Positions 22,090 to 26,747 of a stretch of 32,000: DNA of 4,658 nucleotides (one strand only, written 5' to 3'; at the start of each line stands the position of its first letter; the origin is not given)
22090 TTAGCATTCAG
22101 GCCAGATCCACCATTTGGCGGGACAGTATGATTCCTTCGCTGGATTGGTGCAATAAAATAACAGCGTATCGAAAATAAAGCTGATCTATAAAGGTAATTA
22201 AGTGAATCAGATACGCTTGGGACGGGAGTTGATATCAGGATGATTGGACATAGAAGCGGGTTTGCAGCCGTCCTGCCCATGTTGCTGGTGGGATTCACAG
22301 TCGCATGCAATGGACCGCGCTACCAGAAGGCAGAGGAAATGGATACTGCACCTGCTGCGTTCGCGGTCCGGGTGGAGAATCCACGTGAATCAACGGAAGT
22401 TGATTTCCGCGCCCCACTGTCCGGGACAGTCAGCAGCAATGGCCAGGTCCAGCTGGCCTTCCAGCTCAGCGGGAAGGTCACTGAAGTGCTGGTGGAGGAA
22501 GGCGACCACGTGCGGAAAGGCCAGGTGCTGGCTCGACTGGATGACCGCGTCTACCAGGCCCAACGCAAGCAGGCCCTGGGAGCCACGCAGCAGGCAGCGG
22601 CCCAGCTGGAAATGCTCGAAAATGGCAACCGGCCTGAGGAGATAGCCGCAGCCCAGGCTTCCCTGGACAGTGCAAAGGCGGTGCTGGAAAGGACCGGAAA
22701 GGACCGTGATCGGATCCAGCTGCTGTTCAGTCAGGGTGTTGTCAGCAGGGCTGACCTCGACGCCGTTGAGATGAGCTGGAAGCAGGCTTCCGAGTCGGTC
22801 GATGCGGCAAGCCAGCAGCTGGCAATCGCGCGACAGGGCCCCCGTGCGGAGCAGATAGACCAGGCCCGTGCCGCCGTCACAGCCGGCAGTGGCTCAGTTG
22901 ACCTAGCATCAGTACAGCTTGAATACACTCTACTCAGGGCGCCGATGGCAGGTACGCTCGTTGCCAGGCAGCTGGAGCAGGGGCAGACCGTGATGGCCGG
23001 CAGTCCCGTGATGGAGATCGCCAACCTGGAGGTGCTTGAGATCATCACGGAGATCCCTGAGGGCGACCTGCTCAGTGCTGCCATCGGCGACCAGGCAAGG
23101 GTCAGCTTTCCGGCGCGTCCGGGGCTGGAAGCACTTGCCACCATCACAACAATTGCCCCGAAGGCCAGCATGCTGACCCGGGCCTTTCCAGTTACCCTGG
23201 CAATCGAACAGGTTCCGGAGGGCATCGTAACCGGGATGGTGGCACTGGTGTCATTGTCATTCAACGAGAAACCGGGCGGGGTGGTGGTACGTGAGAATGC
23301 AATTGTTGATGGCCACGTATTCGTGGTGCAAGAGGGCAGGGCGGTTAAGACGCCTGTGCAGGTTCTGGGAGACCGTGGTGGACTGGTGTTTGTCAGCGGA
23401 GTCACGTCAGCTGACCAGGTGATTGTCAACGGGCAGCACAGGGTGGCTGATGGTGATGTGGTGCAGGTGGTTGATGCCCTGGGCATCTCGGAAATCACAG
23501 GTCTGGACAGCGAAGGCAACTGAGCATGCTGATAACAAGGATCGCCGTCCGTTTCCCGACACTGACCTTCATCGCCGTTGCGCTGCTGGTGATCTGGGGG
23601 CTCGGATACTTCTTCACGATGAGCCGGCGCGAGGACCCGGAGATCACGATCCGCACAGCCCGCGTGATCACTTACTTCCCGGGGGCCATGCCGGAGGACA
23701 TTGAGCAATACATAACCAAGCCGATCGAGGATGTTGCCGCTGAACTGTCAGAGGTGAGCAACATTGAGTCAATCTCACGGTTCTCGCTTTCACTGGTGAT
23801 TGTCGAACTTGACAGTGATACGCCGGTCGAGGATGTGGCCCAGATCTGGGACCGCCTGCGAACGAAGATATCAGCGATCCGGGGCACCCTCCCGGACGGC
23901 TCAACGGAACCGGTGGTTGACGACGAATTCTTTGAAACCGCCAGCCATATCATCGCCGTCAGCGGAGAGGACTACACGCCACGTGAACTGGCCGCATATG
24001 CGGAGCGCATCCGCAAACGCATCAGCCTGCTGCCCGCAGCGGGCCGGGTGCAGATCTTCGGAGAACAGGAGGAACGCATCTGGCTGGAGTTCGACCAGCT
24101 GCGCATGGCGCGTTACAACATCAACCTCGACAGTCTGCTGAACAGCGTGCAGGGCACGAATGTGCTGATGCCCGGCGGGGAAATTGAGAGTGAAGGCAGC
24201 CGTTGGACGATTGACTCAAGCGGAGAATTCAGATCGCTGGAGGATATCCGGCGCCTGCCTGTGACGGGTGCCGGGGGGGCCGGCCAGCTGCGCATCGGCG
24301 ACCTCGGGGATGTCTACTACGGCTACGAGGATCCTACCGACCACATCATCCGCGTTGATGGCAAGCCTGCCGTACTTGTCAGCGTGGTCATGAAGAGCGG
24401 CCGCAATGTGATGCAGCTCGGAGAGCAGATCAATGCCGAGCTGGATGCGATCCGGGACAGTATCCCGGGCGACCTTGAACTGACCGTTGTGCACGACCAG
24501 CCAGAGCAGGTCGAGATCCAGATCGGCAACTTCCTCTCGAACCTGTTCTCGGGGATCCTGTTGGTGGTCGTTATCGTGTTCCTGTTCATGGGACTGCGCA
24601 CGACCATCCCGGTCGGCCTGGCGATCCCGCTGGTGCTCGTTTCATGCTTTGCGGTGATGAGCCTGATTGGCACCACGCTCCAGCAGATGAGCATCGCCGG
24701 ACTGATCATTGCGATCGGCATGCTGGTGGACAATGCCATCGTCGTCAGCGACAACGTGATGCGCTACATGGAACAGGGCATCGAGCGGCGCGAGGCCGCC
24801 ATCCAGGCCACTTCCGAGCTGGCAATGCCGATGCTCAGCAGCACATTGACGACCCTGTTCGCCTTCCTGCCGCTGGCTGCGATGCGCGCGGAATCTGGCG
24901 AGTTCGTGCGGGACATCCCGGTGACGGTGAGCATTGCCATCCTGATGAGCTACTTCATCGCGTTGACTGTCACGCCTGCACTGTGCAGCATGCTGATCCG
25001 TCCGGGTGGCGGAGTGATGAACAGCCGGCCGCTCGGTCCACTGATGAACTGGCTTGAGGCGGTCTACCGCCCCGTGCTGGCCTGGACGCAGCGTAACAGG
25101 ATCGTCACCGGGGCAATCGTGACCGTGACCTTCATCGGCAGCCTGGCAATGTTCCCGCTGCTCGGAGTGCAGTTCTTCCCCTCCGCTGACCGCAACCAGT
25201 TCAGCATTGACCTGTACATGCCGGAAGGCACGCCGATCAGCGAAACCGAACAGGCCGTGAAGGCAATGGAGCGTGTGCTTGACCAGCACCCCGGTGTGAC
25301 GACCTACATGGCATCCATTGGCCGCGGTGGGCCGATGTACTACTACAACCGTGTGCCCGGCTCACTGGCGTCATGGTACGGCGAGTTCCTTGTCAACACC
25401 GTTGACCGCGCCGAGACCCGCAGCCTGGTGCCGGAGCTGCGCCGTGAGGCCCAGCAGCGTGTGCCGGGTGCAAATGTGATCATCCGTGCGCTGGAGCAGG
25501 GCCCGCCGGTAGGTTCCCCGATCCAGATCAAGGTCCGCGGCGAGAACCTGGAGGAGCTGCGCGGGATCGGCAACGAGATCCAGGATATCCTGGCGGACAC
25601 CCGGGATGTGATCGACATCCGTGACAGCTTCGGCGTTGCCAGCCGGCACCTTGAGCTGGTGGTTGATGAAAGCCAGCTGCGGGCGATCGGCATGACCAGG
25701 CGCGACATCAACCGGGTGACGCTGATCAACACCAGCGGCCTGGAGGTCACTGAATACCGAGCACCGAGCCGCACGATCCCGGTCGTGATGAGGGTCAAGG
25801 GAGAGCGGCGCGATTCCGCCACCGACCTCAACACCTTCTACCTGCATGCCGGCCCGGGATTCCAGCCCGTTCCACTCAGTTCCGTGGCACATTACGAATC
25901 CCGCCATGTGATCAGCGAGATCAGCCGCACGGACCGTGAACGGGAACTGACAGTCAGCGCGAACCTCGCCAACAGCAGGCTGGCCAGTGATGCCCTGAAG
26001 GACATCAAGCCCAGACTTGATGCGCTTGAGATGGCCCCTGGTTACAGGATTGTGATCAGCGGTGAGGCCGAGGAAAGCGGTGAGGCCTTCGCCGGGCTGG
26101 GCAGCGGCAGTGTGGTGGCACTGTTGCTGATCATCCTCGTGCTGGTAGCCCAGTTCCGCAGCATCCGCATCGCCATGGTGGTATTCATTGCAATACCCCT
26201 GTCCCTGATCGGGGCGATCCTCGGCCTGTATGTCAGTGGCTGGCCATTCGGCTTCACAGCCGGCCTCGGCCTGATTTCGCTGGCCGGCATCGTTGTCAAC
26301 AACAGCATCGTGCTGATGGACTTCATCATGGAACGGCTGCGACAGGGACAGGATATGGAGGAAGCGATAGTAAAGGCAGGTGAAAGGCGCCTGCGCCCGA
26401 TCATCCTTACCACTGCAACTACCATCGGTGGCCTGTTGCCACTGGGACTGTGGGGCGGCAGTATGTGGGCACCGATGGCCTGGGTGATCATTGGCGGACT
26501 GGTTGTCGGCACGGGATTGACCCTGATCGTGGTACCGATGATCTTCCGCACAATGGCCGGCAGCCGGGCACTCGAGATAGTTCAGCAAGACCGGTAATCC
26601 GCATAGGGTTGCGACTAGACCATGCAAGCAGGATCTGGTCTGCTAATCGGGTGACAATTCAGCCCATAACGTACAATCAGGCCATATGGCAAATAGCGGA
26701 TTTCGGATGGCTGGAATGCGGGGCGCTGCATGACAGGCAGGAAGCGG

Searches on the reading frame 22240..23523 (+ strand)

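Call 16: search_protein_families(library=pfam, proteins=[window:22240-23523:+], max_evalue=0.001)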
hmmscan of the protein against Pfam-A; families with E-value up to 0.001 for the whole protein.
window:22240-23523:+ (427 aa): 5 families
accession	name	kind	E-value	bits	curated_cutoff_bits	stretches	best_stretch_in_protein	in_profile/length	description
PF16576.10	HlyD_D23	-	4.7e-18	65.7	30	1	68-334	18-213/214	Barrel-sandwich domain of CusB or HlyD membrane-fusion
PF13437.12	HlyD_3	-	4.7e-13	50.2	22.2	1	232-325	2-96/106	HlyD family secretion protein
PF13533.13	Biotin_lipoyl_2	-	5.2e-11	42.5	29.8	1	70-101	1-32/32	Biotin-lipoyl like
PF00364.28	Biotin_lipoyl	-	3.3e-07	30.5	22.1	0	77-99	50-72/73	Biotin-requiring enzyme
PF00358.26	PTS_EIIA_1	-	0.00098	19.3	27.2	0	75-110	78-113/127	phosphoenolpyruvate-dependent sugar phosphotransferase system, EIIA 1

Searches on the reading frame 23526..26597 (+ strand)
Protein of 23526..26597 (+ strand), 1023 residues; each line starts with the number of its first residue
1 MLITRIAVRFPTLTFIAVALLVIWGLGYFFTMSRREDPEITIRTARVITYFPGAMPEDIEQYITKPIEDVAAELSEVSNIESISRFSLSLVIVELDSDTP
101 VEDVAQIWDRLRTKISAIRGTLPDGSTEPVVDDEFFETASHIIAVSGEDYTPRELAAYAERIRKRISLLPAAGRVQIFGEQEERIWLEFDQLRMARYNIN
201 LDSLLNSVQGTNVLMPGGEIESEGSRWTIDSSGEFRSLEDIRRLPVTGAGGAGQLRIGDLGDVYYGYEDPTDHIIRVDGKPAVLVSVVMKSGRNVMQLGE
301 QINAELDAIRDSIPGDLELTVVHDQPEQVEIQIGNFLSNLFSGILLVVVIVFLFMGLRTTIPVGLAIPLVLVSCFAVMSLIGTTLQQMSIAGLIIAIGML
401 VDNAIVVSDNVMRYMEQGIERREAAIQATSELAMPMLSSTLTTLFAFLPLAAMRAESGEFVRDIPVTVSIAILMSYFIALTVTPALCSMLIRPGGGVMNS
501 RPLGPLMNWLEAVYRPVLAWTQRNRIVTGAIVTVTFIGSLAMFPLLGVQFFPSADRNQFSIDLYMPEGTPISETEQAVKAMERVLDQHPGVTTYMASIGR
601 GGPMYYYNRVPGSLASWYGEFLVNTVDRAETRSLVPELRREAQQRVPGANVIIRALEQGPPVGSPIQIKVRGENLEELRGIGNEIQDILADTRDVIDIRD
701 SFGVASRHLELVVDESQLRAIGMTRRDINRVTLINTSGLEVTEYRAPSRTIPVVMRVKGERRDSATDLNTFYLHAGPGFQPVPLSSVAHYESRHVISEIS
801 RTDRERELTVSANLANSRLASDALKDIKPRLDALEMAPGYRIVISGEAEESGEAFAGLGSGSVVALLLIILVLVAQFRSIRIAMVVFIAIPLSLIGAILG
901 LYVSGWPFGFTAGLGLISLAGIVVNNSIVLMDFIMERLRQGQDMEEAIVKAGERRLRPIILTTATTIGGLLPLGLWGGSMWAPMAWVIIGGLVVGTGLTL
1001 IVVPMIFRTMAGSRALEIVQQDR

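Call 16: search_protein_families(library=pfam, proteins=[window:23526-26597:+], max_evalue=0.001)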
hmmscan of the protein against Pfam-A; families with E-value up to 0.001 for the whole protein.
window:23526-26597:+ (1023 aa): 3 families
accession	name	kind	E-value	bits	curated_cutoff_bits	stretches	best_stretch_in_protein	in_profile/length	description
PF00873.25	ACR_tran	-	1.5e-189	632.5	28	1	5-1009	3-1019/1021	AcrB/AcrD/AcrF family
PF03176.21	MMPL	-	4.5e-15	55.9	20.5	2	340-494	147-306/333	MMPL family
PF02355.23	SecD_SecF_C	-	2.1e-12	47.3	20.5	1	863-1009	38-185/189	Protein export membrane protein SecD/SecF, C-terminal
